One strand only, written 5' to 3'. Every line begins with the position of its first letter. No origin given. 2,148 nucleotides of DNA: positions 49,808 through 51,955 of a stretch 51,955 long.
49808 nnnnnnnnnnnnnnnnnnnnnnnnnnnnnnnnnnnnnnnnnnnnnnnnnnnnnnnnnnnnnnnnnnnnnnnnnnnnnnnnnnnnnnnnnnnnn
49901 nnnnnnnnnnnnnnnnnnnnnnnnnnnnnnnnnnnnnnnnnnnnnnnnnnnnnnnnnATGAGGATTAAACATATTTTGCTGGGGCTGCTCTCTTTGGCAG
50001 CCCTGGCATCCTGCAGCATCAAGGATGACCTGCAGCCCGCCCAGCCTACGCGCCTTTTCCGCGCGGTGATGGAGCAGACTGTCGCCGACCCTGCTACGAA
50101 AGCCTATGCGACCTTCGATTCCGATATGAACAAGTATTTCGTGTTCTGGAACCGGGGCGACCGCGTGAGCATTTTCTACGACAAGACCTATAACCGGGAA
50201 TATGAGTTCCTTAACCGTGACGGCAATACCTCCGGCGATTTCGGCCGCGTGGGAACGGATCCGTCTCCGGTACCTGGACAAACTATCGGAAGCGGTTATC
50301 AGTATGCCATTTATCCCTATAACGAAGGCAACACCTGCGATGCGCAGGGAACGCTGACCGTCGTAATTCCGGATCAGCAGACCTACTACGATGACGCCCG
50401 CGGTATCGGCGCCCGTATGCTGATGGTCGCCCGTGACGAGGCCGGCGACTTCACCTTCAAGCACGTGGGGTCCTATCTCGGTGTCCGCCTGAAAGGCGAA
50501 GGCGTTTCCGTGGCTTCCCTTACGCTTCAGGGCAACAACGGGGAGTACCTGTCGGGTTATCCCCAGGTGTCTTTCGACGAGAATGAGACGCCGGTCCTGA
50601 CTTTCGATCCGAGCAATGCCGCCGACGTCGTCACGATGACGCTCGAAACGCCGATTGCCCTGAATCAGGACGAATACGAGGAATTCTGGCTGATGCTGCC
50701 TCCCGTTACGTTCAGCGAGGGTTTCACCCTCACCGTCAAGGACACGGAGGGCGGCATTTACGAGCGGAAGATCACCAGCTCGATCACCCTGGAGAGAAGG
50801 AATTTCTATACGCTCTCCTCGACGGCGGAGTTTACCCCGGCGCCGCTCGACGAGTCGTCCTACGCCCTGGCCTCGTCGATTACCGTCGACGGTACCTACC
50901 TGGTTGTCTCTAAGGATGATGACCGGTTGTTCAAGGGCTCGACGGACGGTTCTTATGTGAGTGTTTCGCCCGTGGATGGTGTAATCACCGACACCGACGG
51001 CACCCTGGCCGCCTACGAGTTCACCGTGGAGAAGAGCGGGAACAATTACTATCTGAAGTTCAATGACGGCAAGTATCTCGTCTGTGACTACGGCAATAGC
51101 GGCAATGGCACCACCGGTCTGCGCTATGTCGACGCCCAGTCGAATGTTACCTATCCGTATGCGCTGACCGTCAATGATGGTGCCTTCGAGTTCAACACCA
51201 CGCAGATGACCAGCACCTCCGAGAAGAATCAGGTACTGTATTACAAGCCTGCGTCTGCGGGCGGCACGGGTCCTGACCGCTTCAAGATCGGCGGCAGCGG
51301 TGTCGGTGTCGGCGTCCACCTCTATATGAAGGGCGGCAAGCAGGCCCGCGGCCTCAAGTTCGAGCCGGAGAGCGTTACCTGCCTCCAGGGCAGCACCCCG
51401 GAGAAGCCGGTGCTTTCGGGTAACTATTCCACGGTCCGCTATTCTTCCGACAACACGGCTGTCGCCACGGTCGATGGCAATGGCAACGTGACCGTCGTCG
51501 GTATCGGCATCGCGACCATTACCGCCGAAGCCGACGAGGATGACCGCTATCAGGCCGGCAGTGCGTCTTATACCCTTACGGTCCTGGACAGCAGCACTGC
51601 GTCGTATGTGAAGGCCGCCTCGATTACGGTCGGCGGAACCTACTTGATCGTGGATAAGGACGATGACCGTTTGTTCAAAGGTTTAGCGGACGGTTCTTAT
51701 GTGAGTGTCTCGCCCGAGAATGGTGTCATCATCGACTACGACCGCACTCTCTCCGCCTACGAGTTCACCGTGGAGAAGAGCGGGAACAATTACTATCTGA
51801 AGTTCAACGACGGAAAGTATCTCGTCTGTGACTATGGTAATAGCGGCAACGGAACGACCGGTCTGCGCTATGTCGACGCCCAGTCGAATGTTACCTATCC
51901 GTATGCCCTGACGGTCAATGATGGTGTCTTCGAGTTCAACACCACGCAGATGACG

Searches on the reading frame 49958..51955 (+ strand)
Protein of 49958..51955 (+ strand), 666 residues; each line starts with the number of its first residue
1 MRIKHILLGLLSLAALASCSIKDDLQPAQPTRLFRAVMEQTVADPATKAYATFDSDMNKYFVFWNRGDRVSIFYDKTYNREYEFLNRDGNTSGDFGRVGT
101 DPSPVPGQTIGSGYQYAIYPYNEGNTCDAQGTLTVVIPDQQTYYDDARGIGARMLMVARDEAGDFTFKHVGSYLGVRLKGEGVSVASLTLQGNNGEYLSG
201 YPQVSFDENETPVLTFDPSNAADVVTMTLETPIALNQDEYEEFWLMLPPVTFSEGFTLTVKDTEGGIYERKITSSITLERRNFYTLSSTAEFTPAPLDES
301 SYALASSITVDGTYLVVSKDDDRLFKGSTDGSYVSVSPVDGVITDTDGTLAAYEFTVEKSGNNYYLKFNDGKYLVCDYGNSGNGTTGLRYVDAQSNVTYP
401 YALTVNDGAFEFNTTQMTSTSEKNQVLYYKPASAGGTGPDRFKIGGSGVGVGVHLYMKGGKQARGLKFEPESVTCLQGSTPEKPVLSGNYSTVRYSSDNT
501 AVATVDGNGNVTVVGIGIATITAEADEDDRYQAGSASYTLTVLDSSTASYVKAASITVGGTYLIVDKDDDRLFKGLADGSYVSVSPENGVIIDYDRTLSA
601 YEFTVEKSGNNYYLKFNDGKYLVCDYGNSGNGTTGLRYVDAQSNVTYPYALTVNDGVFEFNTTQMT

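Call 17: search_protein_families(library=pfam, proteins=[window:49958-51955:+], max_evalue=10)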
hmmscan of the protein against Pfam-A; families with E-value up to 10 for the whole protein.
window:49958-51955:+ (666 aa): 8 families
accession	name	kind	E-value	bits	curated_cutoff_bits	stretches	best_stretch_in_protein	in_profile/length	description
PF02368.24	Big_2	-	5.6e-09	36.3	22.8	1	489-526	33-69/79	Bacterial Ig-like domain (group 2)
PF24303.1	DUF7485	-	0.00096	19.1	27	1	306-380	114-181/284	Domain of unknown function (DUF7485)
PF22639.1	Gp18_dom_I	-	0.0074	16.7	27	1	498-559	32-90/93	Tail sheath protein Gp18-like domain I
PF14059.11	DUF4251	-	0.01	16.3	27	1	543-617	21-95/133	Domain of unknown function (DUF4251)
PF03427.18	CBM_19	-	0.03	14.8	20.1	2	367-379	31-43/61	Carbohydrate binding domain (family 19)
PF06268.19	Fascin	-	0.04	14.5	23.1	0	321-376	34-87/108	Fascin domain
PF08139.17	LPAM_1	-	0.15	13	20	1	5-20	3-18/18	Prokaryotic membrane lipoprotein lipid attachment site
PF01436.27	NHL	-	0.26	11.8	20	0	369-381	11-23/28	NHL repeat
